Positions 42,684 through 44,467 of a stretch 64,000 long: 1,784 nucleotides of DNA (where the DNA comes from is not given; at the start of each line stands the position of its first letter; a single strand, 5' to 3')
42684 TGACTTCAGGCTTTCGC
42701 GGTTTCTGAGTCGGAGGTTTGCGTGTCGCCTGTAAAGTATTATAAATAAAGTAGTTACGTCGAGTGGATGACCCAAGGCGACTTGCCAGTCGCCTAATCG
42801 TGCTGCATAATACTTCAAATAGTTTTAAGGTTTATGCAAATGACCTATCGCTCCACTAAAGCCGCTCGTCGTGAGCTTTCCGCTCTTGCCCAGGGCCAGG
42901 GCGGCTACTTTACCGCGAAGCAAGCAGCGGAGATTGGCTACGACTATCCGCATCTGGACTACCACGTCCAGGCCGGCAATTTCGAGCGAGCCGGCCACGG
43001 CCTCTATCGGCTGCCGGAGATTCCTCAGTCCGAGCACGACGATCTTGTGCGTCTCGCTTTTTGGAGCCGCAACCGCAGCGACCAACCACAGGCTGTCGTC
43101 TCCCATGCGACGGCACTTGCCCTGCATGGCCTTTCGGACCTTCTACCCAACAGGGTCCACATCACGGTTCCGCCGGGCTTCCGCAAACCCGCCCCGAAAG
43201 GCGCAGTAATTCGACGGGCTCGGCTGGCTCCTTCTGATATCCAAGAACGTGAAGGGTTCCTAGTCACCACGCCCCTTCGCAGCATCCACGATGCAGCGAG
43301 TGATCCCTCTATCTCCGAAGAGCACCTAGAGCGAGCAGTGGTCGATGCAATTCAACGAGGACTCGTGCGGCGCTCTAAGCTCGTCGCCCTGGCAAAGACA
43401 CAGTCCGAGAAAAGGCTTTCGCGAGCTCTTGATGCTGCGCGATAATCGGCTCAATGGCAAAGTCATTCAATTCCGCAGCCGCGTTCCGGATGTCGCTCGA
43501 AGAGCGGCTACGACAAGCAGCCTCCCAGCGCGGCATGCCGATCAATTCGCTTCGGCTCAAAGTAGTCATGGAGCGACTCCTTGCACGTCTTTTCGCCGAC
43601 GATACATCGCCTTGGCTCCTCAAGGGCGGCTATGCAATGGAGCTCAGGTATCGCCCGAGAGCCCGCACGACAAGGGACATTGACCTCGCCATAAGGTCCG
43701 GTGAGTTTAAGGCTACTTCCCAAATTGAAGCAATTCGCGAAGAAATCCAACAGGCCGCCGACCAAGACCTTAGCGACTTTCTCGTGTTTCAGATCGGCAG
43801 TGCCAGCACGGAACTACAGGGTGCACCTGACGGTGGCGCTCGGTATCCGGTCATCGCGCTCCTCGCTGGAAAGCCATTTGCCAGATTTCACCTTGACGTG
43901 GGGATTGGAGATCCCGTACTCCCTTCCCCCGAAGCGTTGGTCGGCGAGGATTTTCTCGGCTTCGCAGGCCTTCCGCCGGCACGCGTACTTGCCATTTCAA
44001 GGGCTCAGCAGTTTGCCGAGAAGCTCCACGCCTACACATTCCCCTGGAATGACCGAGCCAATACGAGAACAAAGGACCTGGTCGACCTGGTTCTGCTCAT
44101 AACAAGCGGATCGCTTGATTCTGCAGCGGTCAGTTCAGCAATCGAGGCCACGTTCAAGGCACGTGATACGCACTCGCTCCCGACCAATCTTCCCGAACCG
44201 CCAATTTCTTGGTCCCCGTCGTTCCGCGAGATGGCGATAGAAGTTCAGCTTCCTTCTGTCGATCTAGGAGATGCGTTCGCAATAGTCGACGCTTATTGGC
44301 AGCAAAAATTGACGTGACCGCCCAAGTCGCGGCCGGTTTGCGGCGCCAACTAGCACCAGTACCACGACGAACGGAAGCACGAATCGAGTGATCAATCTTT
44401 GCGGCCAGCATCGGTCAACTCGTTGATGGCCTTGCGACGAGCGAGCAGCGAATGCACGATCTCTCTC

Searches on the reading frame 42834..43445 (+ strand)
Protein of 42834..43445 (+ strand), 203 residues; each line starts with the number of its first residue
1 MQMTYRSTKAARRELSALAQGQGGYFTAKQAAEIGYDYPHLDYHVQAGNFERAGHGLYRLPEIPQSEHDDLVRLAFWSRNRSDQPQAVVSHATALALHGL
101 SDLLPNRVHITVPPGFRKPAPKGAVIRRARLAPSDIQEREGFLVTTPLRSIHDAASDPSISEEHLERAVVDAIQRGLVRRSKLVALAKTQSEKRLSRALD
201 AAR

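Call 91: search_protein_families(library=pfam, proteins=[window:42834-43445:+], max_evalue=0.0001)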
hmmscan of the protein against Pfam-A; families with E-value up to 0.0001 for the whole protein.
window:42834-43445:+ (203 aa): 1 family
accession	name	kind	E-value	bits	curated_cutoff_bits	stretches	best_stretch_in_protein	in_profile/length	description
PF13338.12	AbiEi_4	-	7.9e-11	42.3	25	1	14-61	2-49/49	Transcriptional regulator, AbiEi antitoxin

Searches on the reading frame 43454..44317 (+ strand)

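Call 91: search_protein_families(library=pfam, proteins=[window:43454-44317:+], max_evalue=0.0001)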
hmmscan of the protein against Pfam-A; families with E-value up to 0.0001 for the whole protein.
window:43454-44317:+ (287 aa): 1 family
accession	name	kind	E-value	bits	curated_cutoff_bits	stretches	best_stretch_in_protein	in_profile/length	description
PF08843.17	AbiEii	-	9.6e-33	114.5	22.5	1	41-259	1-208/238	Nucleotidyl transferase AbiEii toxin, Type IV TA system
